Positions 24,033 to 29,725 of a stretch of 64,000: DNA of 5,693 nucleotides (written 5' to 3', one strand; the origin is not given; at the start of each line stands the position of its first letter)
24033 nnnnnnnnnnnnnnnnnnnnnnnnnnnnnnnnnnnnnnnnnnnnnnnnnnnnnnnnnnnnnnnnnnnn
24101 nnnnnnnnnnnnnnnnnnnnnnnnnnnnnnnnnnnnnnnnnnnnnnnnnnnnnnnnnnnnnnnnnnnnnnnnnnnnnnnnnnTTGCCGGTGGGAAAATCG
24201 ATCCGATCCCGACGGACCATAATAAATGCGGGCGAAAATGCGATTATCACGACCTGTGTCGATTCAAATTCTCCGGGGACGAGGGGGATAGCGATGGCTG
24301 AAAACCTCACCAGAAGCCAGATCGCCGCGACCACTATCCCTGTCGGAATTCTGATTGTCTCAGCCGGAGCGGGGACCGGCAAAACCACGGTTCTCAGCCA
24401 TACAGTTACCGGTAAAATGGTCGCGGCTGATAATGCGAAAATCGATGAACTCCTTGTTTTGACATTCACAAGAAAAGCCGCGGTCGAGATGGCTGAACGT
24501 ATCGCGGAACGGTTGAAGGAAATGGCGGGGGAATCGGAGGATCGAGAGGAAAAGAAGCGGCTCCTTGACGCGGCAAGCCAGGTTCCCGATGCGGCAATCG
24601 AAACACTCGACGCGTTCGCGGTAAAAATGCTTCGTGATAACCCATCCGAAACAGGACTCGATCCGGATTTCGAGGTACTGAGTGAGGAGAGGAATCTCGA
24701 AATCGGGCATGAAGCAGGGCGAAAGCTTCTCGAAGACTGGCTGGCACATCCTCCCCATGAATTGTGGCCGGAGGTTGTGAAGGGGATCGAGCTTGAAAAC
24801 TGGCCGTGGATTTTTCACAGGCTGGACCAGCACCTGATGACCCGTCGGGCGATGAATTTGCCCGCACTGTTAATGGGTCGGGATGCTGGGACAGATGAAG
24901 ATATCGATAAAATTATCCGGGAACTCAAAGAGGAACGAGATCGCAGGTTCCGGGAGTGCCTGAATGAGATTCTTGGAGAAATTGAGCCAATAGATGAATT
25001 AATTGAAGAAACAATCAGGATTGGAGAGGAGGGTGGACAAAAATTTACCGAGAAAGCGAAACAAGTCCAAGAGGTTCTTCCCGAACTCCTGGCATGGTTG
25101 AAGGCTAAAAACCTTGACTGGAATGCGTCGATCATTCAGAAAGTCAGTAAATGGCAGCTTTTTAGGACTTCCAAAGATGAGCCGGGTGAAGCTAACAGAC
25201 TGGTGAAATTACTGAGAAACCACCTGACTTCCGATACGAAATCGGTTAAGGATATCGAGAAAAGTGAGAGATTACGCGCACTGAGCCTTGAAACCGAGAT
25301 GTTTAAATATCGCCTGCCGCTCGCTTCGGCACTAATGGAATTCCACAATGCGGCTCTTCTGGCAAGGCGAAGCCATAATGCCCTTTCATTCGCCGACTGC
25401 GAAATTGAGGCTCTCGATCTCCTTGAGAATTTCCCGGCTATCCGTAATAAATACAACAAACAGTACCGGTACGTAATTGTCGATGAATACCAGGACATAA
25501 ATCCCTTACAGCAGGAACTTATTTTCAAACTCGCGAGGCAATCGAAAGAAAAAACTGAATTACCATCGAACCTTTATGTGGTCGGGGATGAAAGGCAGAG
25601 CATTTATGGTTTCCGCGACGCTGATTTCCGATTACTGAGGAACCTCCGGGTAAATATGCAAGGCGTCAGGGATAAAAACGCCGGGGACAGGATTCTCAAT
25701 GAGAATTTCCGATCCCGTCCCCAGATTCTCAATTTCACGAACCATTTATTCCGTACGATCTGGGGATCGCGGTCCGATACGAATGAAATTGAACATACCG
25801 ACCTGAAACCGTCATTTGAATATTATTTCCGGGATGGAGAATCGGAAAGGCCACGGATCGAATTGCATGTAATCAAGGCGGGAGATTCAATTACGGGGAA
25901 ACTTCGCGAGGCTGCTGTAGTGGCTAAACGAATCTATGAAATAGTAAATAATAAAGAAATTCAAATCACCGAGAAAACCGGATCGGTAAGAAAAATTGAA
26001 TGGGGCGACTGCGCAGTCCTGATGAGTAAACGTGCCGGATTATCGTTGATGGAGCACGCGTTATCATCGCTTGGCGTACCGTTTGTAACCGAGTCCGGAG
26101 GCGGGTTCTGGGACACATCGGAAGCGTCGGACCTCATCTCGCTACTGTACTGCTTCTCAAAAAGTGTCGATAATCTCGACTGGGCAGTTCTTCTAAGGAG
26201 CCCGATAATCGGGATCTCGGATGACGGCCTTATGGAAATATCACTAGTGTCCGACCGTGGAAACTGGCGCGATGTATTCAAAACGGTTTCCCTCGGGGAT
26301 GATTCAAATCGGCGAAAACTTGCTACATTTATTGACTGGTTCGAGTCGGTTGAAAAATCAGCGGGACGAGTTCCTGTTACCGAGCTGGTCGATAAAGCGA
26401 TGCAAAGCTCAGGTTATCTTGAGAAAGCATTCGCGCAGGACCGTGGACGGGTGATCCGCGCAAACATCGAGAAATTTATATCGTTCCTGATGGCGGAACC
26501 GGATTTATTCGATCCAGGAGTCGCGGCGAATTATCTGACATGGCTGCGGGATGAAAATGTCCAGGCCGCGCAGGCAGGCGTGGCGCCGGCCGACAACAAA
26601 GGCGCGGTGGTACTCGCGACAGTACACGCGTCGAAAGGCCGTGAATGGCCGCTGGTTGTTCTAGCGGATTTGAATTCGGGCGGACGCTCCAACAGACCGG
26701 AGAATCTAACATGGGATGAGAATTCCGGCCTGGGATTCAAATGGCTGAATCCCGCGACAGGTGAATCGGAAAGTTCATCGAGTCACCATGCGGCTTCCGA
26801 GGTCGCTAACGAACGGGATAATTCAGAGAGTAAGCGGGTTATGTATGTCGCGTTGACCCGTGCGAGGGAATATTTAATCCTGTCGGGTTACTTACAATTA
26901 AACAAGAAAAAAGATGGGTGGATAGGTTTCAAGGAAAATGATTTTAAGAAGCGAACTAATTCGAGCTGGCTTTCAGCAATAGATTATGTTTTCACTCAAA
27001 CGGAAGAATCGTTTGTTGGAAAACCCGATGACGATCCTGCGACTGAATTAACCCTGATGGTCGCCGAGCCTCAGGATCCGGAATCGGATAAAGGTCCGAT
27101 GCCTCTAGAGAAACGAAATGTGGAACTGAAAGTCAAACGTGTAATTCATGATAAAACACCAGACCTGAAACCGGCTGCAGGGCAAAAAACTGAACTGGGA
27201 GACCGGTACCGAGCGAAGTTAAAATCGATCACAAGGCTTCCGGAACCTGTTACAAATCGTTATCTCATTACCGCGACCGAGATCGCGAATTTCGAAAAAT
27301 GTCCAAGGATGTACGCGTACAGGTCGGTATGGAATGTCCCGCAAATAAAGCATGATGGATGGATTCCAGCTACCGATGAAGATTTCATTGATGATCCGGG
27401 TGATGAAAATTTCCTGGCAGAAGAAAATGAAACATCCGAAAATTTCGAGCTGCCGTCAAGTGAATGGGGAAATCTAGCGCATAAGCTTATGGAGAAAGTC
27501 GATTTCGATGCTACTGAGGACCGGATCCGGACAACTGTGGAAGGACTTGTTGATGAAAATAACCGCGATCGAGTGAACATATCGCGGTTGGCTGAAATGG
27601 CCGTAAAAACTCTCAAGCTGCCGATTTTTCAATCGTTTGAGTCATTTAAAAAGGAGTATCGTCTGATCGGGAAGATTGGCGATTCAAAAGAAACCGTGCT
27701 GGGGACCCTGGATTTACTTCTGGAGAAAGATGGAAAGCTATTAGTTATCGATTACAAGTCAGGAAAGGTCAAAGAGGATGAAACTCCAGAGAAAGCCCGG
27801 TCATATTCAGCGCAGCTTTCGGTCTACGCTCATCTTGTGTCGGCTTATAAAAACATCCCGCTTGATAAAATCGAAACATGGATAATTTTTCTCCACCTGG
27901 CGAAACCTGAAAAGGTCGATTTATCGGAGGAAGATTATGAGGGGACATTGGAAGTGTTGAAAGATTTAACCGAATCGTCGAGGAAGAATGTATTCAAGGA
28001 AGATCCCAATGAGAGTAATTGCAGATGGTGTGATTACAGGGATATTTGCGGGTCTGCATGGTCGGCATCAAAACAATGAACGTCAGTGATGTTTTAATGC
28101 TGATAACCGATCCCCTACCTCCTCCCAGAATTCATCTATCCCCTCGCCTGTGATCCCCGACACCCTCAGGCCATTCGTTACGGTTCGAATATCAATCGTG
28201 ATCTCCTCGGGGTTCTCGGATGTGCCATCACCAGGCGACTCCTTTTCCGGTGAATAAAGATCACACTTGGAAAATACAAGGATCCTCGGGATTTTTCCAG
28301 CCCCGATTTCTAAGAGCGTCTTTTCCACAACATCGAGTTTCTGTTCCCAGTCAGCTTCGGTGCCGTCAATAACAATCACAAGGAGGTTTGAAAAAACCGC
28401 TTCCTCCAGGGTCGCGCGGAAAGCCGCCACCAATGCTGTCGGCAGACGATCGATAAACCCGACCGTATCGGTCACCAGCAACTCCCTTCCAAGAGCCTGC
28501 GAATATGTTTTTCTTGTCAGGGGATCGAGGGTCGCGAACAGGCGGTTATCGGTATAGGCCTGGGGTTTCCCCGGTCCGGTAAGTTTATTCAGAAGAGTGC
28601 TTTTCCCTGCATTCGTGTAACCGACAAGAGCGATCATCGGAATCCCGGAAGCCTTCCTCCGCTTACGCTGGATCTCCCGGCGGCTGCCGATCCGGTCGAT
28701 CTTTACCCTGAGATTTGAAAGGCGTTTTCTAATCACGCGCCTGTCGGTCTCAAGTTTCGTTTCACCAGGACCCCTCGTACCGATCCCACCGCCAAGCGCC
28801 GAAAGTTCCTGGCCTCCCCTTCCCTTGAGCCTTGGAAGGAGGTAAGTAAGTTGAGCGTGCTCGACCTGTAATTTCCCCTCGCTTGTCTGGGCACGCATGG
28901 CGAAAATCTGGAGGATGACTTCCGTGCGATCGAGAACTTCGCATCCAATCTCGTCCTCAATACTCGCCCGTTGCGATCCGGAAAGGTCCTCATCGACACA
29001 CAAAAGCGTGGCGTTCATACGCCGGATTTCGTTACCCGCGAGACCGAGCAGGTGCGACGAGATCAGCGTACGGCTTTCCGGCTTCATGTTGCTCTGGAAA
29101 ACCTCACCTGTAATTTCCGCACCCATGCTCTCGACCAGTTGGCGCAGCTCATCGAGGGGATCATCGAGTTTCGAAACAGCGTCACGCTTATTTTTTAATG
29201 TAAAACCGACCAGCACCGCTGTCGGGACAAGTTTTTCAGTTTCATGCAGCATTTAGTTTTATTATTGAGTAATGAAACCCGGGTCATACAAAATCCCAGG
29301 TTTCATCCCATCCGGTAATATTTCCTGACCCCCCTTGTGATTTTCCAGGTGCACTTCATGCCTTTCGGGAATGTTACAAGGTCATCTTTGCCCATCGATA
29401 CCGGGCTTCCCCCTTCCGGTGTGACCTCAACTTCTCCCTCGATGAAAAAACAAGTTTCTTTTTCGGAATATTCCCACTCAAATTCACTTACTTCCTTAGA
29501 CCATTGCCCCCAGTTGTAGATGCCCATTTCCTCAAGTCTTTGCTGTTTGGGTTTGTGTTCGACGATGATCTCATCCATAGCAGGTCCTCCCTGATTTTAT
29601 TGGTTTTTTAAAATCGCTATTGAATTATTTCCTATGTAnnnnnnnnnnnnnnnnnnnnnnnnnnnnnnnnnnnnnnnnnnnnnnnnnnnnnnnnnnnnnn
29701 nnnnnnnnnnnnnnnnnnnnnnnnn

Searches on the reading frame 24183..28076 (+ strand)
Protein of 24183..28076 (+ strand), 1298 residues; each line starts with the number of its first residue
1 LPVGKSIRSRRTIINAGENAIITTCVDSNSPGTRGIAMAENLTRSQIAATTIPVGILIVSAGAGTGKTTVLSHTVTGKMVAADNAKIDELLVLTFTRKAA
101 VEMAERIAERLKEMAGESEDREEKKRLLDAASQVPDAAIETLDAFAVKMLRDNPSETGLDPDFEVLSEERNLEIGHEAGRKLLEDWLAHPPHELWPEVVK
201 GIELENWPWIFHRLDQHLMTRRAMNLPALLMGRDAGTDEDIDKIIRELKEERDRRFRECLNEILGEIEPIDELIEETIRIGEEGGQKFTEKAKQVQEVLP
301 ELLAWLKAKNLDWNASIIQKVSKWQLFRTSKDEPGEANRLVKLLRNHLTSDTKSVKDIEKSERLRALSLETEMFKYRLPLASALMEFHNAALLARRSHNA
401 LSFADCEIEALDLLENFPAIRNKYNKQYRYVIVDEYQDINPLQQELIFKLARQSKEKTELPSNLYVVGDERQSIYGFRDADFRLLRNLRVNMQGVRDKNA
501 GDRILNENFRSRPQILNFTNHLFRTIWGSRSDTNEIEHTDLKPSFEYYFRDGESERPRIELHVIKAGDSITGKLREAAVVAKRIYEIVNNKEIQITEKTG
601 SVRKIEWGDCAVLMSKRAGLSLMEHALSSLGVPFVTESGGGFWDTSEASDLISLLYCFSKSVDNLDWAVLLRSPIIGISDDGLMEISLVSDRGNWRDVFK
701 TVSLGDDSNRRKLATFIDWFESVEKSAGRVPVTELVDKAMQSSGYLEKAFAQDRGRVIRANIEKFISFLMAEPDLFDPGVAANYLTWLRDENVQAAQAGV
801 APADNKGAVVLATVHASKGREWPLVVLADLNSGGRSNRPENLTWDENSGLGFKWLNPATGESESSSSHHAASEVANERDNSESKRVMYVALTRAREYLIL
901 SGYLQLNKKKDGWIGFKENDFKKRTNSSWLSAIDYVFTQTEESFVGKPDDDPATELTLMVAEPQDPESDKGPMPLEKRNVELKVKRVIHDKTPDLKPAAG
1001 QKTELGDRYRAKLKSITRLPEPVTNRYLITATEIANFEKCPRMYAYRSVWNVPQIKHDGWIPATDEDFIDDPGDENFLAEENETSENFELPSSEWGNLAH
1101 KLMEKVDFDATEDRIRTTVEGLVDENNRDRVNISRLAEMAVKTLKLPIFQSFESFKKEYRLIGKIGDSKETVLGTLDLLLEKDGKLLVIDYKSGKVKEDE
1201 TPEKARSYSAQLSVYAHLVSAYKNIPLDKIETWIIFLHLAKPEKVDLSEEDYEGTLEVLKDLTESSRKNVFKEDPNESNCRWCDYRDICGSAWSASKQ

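Call 46: search_protein_families(library=pfam, proteins=[window:24183-28076:+], max_evalue=0.001)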
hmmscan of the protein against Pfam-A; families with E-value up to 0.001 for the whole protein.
window:24183-28076:+ (1298 aa): 8 families
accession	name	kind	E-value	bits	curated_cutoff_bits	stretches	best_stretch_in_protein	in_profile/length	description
PF00580.27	UvrD-helicase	-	3.9e-49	168.2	23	1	43-489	2-267/271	UvrD/REP helicase N-terminal domain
PF13361.12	UvrD_C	-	3e-23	83.3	25.6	1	505-901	3-346/350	UvrD-like helicase C-terminal domain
PF12705.13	PDDEXK_1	-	1.8e-20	74.4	22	1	1030-1289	3-246/247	PD-(D/E)XK nuclease superfamily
PF13245.12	AAA_19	-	3e-19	70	25.1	2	48-110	5-64/134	AAA domain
PF13538.12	UvrD_C_2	-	3.7e-08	33.5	27.4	0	810-832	3-25/52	UvrD-like helicase C-terminal domain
PF01930.23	Cas_Cas4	-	1.3e-06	29.1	22.7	1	1174-1289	54-158/160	Domain of unknown function DUF83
PF13604.12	AAA_30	-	0.00032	20.9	27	0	54-108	18-67/191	AAA domain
PF01443.25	Viral_helicase1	-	0.00037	20.8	21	0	880-899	206-225/228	Viral superfamily 1 RNA helicase core domain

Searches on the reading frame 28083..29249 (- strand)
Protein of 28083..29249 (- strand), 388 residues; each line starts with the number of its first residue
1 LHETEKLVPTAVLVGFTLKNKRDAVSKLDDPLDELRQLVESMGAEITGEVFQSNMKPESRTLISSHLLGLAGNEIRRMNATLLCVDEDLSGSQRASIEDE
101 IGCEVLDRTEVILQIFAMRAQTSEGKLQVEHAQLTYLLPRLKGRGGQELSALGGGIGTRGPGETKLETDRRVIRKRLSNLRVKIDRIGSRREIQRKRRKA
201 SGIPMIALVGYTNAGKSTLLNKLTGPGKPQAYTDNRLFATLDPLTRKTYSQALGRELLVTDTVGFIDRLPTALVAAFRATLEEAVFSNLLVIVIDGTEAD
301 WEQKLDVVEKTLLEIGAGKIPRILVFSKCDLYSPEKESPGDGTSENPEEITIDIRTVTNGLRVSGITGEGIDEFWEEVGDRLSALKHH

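Call 46: search_protein_families(library=pfam, proteins=[window:28083-29249:-], max_evalue=0.001)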
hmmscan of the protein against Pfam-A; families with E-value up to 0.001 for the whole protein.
window:28083-29249:- (388 aa): 4 families
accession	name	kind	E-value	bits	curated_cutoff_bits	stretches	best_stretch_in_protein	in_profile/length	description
PF16360.10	GTP-bdg_M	-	3.7e-28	98.3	29.5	1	119-198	1-79/79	GTP-binding GTPase Middle Region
PF13167.11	GTP-bdg_N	-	2.7e-19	70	25.4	1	31-117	3-89/89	GTP-binding GTPase N-terminal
PF01926.29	MMR_HSR1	-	2.2e-17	63.6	21.9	1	206-328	2-113/113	50S ribosome-binding GTPase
PF03193.22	RsgA_GTPase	-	1.3e-06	28.8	30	0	191-225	95-128/174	RsgA GTPase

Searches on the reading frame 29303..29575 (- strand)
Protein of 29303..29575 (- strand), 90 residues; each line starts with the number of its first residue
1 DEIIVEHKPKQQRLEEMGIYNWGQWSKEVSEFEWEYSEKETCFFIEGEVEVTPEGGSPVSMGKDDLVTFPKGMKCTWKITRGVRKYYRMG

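Call 21: search_protein_families(library=pfam, proteins=[window:29303-29575:-], max_evalue=0.01)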
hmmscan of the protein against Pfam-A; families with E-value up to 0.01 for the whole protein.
window:29303-29575:- (90 aa): 3 families
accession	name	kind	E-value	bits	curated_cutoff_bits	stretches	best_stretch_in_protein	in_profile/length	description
PF05899.18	Cupin_3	-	6.2e-25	87.1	23.5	1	15-87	2-74/74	EutQ-like cupin domain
PF07883.17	Cupin_2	-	8.1e-06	25.9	27.2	1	34-73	15-52/70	Cupin domain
PF06249.18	EutQ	-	0.0012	19.1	21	1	27-87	84-143/152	Ethanolamine utilisation protein EutQ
